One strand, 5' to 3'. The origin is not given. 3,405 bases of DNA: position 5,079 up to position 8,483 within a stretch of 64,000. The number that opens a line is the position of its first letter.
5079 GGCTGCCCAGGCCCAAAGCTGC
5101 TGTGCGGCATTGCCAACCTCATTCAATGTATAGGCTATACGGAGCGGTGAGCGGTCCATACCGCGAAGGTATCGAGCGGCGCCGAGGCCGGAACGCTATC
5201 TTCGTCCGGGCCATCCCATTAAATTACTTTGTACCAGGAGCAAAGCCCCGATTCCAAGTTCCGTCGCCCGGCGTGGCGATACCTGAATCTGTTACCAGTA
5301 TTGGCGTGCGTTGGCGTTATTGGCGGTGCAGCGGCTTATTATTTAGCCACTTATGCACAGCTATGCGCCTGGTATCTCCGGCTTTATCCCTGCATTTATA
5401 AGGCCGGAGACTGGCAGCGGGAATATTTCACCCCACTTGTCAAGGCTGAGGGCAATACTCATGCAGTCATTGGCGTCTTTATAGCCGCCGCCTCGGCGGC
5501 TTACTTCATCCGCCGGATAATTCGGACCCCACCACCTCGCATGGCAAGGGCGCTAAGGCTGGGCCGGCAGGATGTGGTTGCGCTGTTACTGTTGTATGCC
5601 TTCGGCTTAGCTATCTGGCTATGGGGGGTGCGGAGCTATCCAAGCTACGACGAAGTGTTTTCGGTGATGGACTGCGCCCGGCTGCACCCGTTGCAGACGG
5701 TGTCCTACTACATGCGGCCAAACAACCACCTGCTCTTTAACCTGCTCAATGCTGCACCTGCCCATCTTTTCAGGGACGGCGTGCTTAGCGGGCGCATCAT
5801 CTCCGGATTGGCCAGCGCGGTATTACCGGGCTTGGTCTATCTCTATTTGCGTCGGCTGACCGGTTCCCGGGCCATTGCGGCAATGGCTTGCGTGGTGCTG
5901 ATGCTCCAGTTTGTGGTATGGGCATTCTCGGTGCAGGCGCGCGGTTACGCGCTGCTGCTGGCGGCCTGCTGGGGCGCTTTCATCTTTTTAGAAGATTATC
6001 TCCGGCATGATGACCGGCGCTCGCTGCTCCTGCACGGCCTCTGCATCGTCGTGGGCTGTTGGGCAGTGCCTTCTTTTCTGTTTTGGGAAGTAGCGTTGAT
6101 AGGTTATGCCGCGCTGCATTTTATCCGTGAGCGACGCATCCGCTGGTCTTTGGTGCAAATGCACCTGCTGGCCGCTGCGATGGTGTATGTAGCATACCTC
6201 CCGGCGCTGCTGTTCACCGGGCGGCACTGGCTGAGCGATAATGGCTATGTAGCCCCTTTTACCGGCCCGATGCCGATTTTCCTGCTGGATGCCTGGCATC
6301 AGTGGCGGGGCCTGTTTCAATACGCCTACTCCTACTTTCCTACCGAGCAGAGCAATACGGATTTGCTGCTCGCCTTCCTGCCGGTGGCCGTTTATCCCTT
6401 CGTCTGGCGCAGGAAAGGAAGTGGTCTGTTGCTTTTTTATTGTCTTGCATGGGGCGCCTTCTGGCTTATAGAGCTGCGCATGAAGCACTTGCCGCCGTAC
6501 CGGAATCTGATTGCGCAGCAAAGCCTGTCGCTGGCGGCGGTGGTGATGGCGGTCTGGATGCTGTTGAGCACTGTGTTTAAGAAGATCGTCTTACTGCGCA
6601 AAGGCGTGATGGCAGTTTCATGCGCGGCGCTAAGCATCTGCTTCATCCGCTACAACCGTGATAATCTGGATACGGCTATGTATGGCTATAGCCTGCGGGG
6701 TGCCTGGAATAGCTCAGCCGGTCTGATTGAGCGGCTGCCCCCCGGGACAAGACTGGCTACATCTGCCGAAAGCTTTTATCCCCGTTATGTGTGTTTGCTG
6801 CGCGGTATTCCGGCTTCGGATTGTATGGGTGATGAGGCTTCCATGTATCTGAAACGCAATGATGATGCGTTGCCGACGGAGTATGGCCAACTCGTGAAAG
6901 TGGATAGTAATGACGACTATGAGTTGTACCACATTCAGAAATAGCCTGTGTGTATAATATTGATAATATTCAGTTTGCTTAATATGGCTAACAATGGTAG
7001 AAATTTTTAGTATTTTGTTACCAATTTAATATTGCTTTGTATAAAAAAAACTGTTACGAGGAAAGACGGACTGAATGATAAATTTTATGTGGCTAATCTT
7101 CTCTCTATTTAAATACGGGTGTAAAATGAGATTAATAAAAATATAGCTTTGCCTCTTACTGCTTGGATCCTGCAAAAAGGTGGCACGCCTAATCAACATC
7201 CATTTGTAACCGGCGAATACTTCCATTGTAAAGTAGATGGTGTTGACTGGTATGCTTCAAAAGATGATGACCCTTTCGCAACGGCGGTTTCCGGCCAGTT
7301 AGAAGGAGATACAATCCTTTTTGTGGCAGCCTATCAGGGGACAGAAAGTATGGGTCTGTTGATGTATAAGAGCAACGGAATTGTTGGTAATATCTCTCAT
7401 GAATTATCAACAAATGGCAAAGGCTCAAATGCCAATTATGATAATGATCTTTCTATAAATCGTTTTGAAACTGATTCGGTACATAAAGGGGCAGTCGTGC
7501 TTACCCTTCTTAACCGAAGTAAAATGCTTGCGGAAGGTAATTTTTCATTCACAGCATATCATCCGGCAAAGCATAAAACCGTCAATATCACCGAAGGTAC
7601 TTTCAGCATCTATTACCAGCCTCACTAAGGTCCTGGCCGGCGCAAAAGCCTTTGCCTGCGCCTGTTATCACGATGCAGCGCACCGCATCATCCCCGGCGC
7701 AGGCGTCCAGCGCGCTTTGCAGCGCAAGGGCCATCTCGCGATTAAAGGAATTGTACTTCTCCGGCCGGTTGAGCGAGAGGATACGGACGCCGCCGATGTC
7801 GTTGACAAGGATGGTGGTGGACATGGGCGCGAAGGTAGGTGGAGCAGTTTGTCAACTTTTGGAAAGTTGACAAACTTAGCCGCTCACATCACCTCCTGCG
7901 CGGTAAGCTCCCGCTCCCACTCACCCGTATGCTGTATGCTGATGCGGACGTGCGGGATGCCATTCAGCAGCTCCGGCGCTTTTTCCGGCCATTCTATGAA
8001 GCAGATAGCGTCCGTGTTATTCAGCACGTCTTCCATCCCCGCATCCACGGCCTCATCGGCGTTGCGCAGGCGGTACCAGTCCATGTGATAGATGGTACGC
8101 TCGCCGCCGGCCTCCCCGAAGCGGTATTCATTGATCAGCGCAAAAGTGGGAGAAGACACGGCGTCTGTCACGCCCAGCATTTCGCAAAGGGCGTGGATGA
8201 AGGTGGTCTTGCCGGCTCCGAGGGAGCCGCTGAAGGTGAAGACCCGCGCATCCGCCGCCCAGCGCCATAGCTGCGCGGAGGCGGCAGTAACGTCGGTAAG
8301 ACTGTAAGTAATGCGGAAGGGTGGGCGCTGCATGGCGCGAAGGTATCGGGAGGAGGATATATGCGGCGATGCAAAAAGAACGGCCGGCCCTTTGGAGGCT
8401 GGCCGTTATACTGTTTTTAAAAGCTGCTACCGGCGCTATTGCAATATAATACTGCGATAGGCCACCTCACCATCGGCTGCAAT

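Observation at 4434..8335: Diverged ~0.7-kb segmental duplication (enoyl-CoA hydratase 5' part plus tsaE) flanking a 2.4-kb insert, giving two tsaE paralogues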

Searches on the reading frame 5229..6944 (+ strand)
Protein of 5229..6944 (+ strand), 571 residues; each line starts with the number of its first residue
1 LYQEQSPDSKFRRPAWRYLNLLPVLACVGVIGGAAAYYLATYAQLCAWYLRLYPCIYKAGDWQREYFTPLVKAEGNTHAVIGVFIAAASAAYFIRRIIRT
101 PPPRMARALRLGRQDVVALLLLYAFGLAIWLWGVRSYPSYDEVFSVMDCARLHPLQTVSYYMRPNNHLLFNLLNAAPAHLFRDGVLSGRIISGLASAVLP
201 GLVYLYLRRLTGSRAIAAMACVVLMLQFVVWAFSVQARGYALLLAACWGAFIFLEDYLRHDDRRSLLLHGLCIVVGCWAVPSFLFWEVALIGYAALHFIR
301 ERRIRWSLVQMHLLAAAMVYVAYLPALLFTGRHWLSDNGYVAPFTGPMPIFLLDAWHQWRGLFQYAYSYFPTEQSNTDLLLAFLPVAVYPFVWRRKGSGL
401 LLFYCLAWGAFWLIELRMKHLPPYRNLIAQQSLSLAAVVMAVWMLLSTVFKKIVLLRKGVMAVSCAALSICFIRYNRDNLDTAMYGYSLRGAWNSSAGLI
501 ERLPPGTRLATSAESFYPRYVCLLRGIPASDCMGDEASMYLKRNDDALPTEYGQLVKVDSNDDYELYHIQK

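Call 7: search_protein_families(library=pfam, proteins=[window:5229-6944:+], max_evalue=0.01)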
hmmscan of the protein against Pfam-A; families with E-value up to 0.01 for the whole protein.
window:5229-6944:+ (571 aa): 0 families

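Call 8: search_protein_families(library=ncbifam, proteins=[window:5229-6944:+], max_evalue=0.01)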
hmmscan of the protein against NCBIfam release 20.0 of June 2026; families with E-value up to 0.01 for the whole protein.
window:5229-6944:+ (571 aa): 0 families

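Call 39: find_homologous_proteins(query=window:5229-6944:+, max_evalue=1e-10)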
Query window:5229-6944:+ (571 aa): 35 proteins with E <= 1e-10 among 8000 candidates.
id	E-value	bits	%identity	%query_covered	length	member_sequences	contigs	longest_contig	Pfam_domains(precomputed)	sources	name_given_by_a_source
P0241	0.0e+0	1063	100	82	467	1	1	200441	-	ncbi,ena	-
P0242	3.6e-259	879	71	96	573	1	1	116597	-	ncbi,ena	-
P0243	1.7e-170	587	51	100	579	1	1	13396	-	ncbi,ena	-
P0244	2.6e-121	424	39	93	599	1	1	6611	-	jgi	jgi:hypothetical protein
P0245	5.1e-116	407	38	97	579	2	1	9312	-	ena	-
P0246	1.5e-113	399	39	98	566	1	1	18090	-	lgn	-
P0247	4.9e-79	285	33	93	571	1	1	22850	-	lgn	-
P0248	1.9e-77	279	33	94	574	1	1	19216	-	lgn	-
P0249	4.2e-75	272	32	95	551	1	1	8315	-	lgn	-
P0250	3.2e-70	255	31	92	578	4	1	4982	-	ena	-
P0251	1.1e-69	254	37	90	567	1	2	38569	-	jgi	jgi:hypothetical protein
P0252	1.3e-69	253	31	94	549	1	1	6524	-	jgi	-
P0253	2.0e-67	246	34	84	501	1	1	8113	-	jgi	jgi:hypothetical protein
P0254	6.7e-67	245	36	95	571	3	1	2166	-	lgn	-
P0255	1.5e-64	237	32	93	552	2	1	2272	-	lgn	-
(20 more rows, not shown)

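Call 40: find_encoding_contigs(protein=P0243, flank=10000, max_places=3)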
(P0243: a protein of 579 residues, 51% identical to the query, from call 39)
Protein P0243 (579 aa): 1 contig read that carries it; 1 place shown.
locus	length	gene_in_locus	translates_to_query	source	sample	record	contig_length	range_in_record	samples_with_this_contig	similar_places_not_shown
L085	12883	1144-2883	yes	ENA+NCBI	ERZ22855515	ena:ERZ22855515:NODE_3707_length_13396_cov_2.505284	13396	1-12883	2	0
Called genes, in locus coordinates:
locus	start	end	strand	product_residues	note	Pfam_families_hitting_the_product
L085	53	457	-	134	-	-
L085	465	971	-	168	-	PF01978:TrmB (faint), PF12802:MarR_2 (weak)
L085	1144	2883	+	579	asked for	-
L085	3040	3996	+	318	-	-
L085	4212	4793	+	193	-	PF01330:RuvA_N, PF00633:HHH (faint), PF14520:HHH_5, PF07499:RuvA_C (weak)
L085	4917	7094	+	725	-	-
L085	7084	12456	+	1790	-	PF14349:SprA_N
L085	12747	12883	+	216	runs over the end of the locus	?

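Call 54: search_protein_families(library=pfam, proteins=[window:5229-6944:+], max_evalue=5)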
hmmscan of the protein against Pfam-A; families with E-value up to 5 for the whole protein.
window:5229-6944:+ (571 aa): 0 families

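Call 63: search_protein_families(library=pfam, alignment_id=A3, max_evalue=1)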
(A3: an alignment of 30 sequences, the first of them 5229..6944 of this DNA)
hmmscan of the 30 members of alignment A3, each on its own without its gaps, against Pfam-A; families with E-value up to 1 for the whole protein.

A. member 1, window:5229-6944:+ (571 aa): 0 families

B. families by the number of members that match (of 30 scanned): 10 families
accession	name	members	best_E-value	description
PF11862.13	DUF3382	2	0.014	Domain of unknown function (DUF3382)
PF25221.1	5TMH_Lnb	1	0.0043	Lnb transmembrane domain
PF17382.7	Ycf70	1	0.01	Uncharacterized Ycf70-like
PF02238.20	COX7a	1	0.012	Cytochrome c oxidase subunit VII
PF11694.13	DUF3290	1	0.013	Protein of unknown function (DUF3290)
PF04995.19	CcmD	1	0.054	Heme exporter protein D (CcmD)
PF15050.11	SCIMP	1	0.056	SCIMP protein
PF10958.13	DUF2759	1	0.074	Protein of unknown function (DUF2759)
PF15339.11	Afaf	1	0.23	Acrosome formation-associated factor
PF00322.22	Endothelin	1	0.35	Endothelin family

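Call 64: search_solved_structures(query=A3, max_evalue=1)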
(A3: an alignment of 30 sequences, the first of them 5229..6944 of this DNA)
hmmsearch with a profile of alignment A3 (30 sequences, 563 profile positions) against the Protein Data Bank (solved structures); distinct sequences matched with E-value up to 1: 0.

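Call 70: predict_structure(alignment_id=A3)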
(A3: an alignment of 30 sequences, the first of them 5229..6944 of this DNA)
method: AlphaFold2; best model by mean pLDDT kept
length: 571 residues; sequences in the alignment: 30
mean_pLDDT: 92.6   pTM: 0.91
mean pLDDT of the five models: 92.6, 91.8, 91.8, 91.7, 91.2
residues with pLDDT >= 90: 489; 70-90: 60; 50-70: 17; < 50: 5
segments of 3 or more residues with pLDDT < 50: 1-5
pLDDT, mean of each block of 10 residues (from residue 1): 49 70 94 98 97 92 95 98 97 90 66 95 97 94 95 94 85 94 95 96 97 96 96 93 98 96 93 96 94 97 96 96 96 85 90 93 89 85 96 94 97 93 92 97 96 96 96 93 89 95 96 95 96 93 93 93 95 80
secondary structure, 60 per line:
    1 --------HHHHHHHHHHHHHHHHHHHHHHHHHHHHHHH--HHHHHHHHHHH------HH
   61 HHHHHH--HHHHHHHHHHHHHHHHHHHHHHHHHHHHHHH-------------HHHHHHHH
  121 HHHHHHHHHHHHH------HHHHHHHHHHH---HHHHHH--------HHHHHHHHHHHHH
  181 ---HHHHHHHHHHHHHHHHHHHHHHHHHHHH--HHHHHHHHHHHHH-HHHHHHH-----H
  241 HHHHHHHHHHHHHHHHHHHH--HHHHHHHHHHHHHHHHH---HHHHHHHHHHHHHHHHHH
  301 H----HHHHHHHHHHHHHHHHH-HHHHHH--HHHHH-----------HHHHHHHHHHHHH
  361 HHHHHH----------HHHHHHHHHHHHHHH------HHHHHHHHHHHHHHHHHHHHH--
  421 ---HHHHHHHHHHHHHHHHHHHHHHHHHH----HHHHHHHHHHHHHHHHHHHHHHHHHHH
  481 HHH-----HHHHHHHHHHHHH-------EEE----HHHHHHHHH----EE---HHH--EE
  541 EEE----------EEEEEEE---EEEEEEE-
elements in order: H9-39 H42-52 H59-66 H69-99 H113-133 H140-150 H154-159 H168-180 H184-211 H214-226 H228-234 H240-260 H263-279 H283-301 H306-322 H324-329 H332-336 H348-366 H377-391 H398-418 H424-449 H454-483 H489-501 E509-511 H516-524 E539-543 E554-560 E564-570

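Call 72: fold_search(model_id=the predicted structure, library=pdb)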
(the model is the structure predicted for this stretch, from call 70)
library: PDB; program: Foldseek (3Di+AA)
matches with E <= 10: 345; with E <= 0.001: 29
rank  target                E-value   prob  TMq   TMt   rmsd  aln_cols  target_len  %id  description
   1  5f15                  1.0e-06  1.00  0.42  0.44  13.3       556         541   15  Crystal Structure of ArnT from Cupriavidus metallidurans bound to Undecaprenyl phosphate (released 2016-02-17)
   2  7bwr_A                4.5e-06  1.00  0.43  0.25  14.8       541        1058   16  Mycobacterium smegmatis arabinosyltransferase complex EmbB2-AcpM2 in substrate DPA bound asymmetric "active state" (released 2020-05-27)
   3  5ezm                  5.8e-06  1.00  0.46  0.49  12.6       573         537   14  Crystal Structure of ArnT from Cupriavidus metallidurans in the apo state (released 2016-02-17)
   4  8agb_A                1.1e-05  1.00  0.43  0.39  13.2       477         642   11  Structure of yeast oligosaccharylransferase complex with lipid-linked oligosaccharide bound (released 2022-12-07)
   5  8age_A                1.5e-05  1.00  0.44  0.40  11.4       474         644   11  Structure of yeast oligosaccharylransferase complex with acceptor peptide bound (released 2022-12-07)
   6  7bvc_B                1.5e-05  1.00  0.42  0.25   6.8       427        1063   18  Cryo-EM structure of Mycobacterium smegmatis arabinosyltransferase EmbA-EmbB-AcpM2 in complex with ethambutol (released 2020-04-29)
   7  7e9s_A                1.9e-05  1.00  0.42  0.30  12.6       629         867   11  Archaeal oligosaccharyltransferase AglB from Archaeoglobus fulgidus in complex with an inhibitory peptide and a dolich (released 2021-09-08)
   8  8pn9_A                2.6e-05  1.00  0.43  0.38  13.0       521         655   12  Structure of human oligosaccharyltransferase OST-A complex bound to NGI-1 (released 2024-05-08)
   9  7bvf_B                2.9e-05  1.00  0.38  0.22   9.1       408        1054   16  Cryo-EM structure of Mycobacterium tuberculosis arabinosyltransferase EmbA-EmbB-AcpM2 in complex with ethambutol (released 2020-04-29)
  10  7bve_A                3.8e-05  1.00  0.41  0.25   6.7       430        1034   16  Cryo-EM structure of Mycobacterium smegmatis arabinosyltransferase EmbC2-AcpM2 in complex with ethambutol (released 2020-04-29)
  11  8b6l_I                5.4e-05  1.00  0.46  0.39  12.4       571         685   10  Subtomogram average of the human Sec61-TRAP-OSTA-translocon (released 2022-12-07)
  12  6x0o                  5.9e-05  1.00  0.40  0.24  13.0       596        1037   14  Single-Particle Cryo-EM Structure of Arabinosyltransferase EmbB from Mycobacterium smegmatis (released 2020-06-10)
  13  7bvh_A                6.5e-05  1.00  0.44  0.27   6.8       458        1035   15  Crystal structure of arabinosyltransferase EmbC2-AcpM2 complex from Mycobacterium smegmatis complexed with di-arabinos (released 2020-04-29)
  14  8if8_C                6.8e-05  1.00  0.49  0.48  17.1       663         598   13  Arabinosyltransferase AftA (released 2023-05-31)
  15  7oci_F                7.7e-05  1.00  0.44  0.40  11.8       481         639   11  Cryo-EM structure of yeast Ost6p containing oligosaccharyltransferase complex (released 2022-02-16)
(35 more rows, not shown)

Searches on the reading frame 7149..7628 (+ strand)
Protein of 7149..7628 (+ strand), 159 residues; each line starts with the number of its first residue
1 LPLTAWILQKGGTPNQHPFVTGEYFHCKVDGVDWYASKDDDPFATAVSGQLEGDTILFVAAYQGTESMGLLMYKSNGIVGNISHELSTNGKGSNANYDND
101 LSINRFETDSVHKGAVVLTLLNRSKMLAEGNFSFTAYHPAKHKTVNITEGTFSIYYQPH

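Call 7: search_protein_families(library=pfam, proteins=[window:7149-7628:+], max_evalue=0.01)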
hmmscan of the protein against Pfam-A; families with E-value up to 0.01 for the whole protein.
window:7149-7628:+ (159 aa): 1 family
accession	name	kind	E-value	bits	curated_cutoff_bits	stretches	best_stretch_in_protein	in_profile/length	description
PF19765.4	DUF6252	-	1.2e-08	35.7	27.2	1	37-152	8-120/124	Family of unknown function (DUF6252)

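Call 8: search_protein_families(library=ncbifam, proteins=[window:7149-7628:+], max_evalue=0.01)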
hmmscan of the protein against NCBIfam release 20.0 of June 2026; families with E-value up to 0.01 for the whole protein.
window:7149-7628:+ (159 aa): 2 families
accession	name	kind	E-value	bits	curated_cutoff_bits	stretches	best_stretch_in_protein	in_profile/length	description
NF052634.1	Riean_0653_fam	subfamily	1.1e-11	46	57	1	24-154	38-174/176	Riean_0653 family protein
NF053835.1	PDIAV_lipo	equivalog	0.0032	16.9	90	1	32-106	187-266/458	PDIAV motif-containing lipoprotein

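Call 54: search_protein_families(library=pfam, proteins=[window:7149-7628:+], max_evalue=5)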
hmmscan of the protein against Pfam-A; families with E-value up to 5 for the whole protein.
window:7149-7628:+ (159 aa): 1 family
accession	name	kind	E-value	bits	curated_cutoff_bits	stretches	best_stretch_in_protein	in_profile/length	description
PF19765.4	DUF6252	-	1.2e-08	35.7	27.2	1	37-152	8-120/124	Family of unknown function (DUF6252)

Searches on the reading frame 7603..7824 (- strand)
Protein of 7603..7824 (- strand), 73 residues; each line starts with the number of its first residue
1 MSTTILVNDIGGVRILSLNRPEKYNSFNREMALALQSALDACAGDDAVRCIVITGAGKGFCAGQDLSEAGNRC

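Call 7: search_protein_families(library=pfam, proteins=[window:7603-7824:-], max_evalue=0.01)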
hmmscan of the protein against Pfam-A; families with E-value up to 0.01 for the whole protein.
window:7603-7824:- (73 aa): 2 families
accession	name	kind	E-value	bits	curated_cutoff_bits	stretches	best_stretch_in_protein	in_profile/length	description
PF16113.10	ECH_2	-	2.5e-14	54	27.2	1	13-68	1-57/335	Enoyl-CoA hydratase/isomerase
PF00378.25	ECH_1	-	9.6e-14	51.7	27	1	12-72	5-65/251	Enoyl-CoA hydratase/isomerase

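Call 8: search_protein_families(library=ncbifam, proteins=[window:7603-7824:-], max_evalue=0.01)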
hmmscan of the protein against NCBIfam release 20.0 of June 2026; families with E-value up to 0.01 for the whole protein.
window:7603-7824:- (73 aa): 64 families (the best 25 are shown)
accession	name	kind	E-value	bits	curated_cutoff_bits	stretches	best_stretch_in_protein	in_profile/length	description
TIGR02280.1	PaaB1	equivalog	1.1e-19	70.9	345.15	1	5-69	1-64/256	2-(1,2-epoxy-1,2-dihydrophenyl)acetyl-CoA isomerase PaaG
NF006109.0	PRK08260.1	subfamily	1.9e-19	70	320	1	5-71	6-72/296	enoyl-CoA hydratase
NF004857.0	PRK06210.1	equivalog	1.6e-18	67.1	341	1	10-69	15-75/275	enoyl-CoA hydratase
NF004840.0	PRK06190.1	equivalog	8.3e-18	64.9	253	1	3-71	4-72/260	enoyl-CoA hydratase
NF051848.1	EnCoAHydtEchA19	equivalog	8.2e-17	61.6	400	1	5-69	2-66/258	enoyl-CoA hydratase EchA19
NF006008.0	PRK08139.1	equivalog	1.1e-16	61.2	313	1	4-68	12-76/266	enoyl-CoA hydratase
NF004525.0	PRK05870.1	equivalog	2.3e-15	57.2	285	1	3-69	3-69/249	enoyl-CoA hydratase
NF005864.0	PRK07799.1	equivalog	3.7e-15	55.8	316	1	4-69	9-74/266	crotonase/enoyl-CoA hydratase family protein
NF005675.0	PRK07468.1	equivalog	6.5e-15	55.6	350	1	3-67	5-69/262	crotonase/enoyl-CoA hydratase family protein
NF004127.0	PRK05617.1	subfamily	7.1e-15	55.1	274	1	3-67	9-74/356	3-hydroxyisobutyryl-CoA hydrolase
NF006100.0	PRK08252.1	subfamily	1.2e-14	54.6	282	1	1-68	1-68/254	crotonase/enoyl-CoA hydratase family protein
NF006140.0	PRK08290.1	subfamily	1.5e-14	53.8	280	1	4-69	9-74/292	enoyl-CoA hydratase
NF006128.0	PRK08272.1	subfamily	1.6e-14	53.8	257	1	5-69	15-79/308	crotonase/enoyl-CoA hydratase family protein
NF005879.0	PRK07827.1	equivalog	1.4e-13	50.7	283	1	6-71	10-75/261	enoyl-CoA hydratase family protein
NF004634.0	PRK05980.1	equivalog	1.9e-13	50.4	375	1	1-68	1-69/263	crotonase/enoyl-CoA hydratase family protein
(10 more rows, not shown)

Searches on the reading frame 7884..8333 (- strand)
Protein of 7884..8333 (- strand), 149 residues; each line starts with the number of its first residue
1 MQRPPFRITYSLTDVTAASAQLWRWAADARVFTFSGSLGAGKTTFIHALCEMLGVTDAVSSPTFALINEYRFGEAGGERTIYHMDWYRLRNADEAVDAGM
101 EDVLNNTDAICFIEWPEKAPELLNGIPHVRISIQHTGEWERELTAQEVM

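Call 7: search_protein_families(library=pfam, proteins=[window:7884-8333:-], max_evalue=0.01)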
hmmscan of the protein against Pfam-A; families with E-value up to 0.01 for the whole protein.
window:7884-8333:- (149 aa): 3 families
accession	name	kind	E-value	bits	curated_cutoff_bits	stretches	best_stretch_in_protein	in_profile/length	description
PF02367.23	TsaE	-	3.1e-34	118.1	26.6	1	13-142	5-127/128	Threonylcarbamoyl adenosine biosynthesis protein TsaE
PF02492.25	cobW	-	0.007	16.4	20.7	1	31-58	2-25/180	CobW/HypB/UreG, nucleotide-binding domain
PF13671.12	AAA_33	-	0.0084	16.9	27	0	32-64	2-33/143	AAA domain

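Call 8: search_protein_families(library=ncbifam, proteins=[window:7884-8333:-], max_evalue=0.01)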
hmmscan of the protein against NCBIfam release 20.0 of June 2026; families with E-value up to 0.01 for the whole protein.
window:7884-8333:- (149 aa): 2 families
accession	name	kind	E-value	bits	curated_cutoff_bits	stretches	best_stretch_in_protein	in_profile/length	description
TIGR00150.1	T6A_YjeE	equivalog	1.3e-29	102.8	60.1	1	17-143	10-129/135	tRNA (adenosine(37)-N6)-threonylcarbamoyltransferase complex ATPase subunit type 1 TsaE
NF007931.0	PRK10646.1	equivalog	6.9e-19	68.3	246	1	24-136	23-129/153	tRNA (adenosine(37)-N6)-threonylcarbamoyltransferase complex ATPase subunit type 1 TsaE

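Call 10: find_encoding_contigs(protein=window:7884-8333:-, flank=10000, max_places=8)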
Protein window:7884-8333:- (149 aa): no gene with exactly this product is on record in the collection.
